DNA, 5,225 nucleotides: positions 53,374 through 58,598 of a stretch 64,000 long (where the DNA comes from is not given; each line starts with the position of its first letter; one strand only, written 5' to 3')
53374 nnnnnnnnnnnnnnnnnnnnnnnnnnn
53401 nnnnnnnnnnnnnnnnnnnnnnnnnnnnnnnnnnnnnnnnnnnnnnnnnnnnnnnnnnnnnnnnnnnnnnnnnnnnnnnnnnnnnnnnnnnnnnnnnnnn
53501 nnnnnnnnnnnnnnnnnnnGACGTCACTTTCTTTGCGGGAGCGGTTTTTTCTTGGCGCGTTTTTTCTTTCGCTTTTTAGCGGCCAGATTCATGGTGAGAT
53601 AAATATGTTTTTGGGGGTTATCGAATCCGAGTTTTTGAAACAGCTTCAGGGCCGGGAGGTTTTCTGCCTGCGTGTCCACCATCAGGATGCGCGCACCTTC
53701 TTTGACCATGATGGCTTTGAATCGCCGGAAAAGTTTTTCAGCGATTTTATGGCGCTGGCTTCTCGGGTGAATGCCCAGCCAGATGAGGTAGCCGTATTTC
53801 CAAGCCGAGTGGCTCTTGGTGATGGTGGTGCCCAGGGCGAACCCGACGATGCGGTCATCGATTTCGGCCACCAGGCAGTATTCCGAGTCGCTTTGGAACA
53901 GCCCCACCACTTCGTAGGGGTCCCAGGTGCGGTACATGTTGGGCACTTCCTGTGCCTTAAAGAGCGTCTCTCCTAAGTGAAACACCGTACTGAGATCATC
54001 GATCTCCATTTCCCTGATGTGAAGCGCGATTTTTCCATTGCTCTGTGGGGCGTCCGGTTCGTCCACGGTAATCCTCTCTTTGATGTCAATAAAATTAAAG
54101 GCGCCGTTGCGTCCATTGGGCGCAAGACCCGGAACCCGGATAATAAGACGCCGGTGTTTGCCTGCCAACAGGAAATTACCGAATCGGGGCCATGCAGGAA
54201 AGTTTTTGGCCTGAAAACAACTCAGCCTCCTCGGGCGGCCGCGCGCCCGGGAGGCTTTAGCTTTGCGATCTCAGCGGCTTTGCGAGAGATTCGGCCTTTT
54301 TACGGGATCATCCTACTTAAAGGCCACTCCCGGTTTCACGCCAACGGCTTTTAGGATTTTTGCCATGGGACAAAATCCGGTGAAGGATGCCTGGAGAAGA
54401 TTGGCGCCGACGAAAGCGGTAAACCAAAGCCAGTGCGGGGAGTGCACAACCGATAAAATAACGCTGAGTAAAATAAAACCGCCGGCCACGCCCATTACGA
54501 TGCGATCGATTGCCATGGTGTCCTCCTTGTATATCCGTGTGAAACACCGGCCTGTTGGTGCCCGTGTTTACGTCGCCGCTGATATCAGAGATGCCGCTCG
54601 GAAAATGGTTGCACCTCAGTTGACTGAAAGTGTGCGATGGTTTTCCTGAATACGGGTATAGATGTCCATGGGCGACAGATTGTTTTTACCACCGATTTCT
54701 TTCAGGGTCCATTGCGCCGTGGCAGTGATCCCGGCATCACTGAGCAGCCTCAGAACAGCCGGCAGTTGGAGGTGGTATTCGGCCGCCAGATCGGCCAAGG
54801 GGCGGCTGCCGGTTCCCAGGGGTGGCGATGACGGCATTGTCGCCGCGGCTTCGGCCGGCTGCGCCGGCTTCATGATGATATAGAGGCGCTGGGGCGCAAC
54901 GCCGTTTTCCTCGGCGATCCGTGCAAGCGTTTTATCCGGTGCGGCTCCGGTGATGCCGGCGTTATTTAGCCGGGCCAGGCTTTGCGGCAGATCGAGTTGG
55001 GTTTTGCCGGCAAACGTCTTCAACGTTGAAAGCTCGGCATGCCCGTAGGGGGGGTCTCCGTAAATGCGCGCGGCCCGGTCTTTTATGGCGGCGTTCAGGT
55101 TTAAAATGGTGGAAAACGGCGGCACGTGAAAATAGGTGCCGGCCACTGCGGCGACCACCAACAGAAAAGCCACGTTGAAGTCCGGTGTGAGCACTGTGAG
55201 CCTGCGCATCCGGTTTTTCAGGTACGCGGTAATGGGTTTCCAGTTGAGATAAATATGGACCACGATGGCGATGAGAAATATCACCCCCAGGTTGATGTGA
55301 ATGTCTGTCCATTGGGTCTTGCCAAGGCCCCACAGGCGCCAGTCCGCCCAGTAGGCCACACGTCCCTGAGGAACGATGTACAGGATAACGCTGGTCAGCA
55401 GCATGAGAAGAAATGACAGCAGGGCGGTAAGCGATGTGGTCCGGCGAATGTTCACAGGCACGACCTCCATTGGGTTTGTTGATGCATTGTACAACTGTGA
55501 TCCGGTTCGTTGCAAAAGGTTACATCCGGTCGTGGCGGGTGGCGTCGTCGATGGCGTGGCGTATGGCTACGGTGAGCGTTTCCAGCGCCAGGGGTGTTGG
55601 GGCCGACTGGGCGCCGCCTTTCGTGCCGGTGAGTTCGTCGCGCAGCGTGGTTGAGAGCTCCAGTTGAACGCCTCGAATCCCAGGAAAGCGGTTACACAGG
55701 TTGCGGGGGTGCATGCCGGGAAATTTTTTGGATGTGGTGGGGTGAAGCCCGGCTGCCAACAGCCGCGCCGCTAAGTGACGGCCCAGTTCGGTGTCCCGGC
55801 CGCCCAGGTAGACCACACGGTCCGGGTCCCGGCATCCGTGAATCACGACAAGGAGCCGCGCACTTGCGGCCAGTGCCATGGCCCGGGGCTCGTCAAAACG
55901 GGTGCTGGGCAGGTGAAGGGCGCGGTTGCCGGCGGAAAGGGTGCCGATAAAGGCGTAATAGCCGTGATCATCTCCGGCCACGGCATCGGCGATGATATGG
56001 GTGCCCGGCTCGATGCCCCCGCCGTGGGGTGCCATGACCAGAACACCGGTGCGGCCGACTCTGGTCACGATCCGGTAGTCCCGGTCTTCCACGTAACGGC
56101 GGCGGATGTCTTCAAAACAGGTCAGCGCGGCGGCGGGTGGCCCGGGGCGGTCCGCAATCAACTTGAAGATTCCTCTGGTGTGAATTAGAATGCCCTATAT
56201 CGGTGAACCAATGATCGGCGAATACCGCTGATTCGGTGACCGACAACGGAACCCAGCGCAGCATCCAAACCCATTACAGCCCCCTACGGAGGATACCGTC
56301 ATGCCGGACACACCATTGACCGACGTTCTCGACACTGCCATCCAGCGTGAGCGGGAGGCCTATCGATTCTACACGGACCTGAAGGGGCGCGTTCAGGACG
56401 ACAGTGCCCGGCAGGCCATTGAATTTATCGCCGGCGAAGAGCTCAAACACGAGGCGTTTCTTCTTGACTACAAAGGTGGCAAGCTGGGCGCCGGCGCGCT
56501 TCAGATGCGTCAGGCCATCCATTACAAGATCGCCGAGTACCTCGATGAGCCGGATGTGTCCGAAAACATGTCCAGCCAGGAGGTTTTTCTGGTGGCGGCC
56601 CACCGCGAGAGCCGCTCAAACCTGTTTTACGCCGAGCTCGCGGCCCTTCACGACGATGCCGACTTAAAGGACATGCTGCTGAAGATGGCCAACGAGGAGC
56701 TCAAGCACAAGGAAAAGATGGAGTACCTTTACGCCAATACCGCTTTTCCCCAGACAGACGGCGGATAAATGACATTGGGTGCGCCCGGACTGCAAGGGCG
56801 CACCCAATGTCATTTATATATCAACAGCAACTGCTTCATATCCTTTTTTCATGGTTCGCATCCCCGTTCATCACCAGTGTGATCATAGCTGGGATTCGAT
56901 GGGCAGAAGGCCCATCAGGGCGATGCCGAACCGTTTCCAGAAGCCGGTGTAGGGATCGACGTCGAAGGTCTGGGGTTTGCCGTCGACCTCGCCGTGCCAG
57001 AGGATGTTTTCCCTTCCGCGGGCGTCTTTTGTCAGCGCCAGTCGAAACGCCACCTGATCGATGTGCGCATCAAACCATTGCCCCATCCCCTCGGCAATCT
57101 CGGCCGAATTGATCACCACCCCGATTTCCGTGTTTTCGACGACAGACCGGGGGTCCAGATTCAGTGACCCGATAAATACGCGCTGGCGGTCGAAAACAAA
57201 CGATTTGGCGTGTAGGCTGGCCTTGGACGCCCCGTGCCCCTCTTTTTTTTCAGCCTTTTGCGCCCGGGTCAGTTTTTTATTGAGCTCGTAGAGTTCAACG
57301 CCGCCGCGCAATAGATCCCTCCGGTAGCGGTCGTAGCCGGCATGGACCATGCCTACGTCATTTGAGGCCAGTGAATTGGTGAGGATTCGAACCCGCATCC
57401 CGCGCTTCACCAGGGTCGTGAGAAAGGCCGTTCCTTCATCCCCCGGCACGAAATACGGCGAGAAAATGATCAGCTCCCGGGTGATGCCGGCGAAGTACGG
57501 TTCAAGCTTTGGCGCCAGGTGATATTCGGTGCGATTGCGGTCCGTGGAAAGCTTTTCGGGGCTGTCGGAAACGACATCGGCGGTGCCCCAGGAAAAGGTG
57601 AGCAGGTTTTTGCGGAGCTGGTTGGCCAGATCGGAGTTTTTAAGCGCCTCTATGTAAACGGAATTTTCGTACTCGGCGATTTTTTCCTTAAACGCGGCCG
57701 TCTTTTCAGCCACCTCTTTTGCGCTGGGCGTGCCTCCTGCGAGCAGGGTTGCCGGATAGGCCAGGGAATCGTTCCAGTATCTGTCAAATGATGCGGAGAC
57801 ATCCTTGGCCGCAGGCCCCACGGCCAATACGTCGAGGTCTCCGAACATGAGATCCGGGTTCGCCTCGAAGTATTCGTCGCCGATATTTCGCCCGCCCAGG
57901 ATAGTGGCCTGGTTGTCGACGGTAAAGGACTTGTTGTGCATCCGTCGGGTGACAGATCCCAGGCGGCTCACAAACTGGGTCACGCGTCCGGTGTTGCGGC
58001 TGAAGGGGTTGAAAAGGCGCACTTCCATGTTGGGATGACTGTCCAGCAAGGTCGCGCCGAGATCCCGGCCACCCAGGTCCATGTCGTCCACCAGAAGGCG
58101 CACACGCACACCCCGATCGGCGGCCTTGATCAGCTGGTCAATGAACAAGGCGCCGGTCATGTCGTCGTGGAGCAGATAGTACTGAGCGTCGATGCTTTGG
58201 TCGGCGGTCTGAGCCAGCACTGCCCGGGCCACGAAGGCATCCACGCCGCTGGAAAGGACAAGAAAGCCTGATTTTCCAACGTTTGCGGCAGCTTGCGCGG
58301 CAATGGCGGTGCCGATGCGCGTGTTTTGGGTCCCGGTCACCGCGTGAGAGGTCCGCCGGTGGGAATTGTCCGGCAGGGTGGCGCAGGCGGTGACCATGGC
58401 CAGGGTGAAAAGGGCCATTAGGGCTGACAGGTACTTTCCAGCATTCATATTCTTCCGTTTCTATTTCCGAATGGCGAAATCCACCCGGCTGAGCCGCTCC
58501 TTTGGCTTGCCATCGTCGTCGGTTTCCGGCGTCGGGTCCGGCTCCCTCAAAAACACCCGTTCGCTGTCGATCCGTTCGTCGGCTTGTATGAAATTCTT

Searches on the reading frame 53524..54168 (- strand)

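Call 38: search_protein_families(library=pfam, proteins=[window:53524-54168:-], max_evalue=0.0001)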
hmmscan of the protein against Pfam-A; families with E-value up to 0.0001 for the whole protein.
window:53524-54168:- (214 aa): 4 families
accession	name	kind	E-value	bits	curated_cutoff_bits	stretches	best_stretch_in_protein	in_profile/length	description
PF00583.31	Acetyltransf_1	-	3.7e-16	59.9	20.7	1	80-182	14-116/116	Acetyltransferase (GNAT) family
PF13508.13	Acetyltransf_7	-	6.5e-10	39.7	27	1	95-182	2-82/84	Acetyltransferase (GNAT) domain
PF13673.13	Acetyltransf_10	-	6.3e-06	26.6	23.6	1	83-184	18-109/128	Acetyltransferase (GNAT) domain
PF13527.13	Acetyltransf_9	-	7.5e-06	26.4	25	1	50-162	1-109/127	Acetyltransferase (GNAT) domain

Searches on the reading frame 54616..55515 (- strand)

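Call 38: search_protein_families(library=pfam, proteins=[window:54616-55515:-], max_evalue=0.0001)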
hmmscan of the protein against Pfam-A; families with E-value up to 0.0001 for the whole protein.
window:54616-55515:- (299 aa): 1 family
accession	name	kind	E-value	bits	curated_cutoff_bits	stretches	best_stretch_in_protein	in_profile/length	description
PF14358.11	DUF4405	-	1.9e-20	73.6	26.7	1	27-92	2-66/66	Domain of unknown function (DUF4405)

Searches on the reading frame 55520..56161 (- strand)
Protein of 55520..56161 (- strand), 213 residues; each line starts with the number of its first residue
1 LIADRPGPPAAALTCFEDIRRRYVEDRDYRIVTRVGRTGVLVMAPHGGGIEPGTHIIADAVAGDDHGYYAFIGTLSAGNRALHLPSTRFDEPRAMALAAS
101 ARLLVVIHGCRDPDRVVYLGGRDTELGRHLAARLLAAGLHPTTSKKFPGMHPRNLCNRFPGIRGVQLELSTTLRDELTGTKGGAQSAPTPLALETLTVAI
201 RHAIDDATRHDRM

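Call 38: search_protein_families(library=pfam, proteins=[window:55520-56161:-], max_evalue=0.0001)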
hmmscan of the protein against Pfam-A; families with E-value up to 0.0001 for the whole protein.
window:55520-56161:- (213 aa): 1 family
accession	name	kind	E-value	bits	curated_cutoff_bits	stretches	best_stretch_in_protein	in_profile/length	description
PF05908.16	Gamma_PGA_hydro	-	3e-47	161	22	1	16-177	4-168/191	Poly-gamma-glutamate hydrolase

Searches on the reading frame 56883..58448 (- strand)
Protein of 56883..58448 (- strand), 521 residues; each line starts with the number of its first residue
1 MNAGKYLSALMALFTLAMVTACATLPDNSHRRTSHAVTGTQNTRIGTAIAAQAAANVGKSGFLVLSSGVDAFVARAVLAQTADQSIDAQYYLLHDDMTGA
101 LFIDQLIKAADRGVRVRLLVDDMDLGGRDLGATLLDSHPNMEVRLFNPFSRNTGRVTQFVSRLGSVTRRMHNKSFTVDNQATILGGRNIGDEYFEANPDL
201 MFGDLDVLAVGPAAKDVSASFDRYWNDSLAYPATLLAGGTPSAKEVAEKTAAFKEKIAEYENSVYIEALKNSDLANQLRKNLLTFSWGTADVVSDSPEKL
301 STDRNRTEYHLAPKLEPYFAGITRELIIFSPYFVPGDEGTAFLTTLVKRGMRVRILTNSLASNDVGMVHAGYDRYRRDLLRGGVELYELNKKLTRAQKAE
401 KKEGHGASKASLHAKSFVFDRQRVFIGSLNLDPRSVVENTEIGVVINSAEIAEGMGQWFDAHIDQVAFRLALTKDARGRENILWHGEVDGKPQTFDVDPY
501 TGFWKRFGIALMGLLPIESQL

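Call 38: search_protein_families(library=pfam, proteins=[window:56883-58448:-], max_evalue=0.0001)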
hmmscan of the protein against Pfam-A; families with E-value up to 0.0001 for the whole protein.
window:56883-58448:- (521 aa): 2 families
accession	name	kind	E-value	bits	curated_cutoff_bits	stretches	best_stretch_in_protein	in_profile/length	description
PF13091.12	PLDc_2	-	1.2e-36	125.9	27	2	324-462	10-131/132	PLD-like domain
PF00614.28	PLDc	-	2e-07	31.1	21.9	1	411-435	4-28/28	Phospholipase D Active site motif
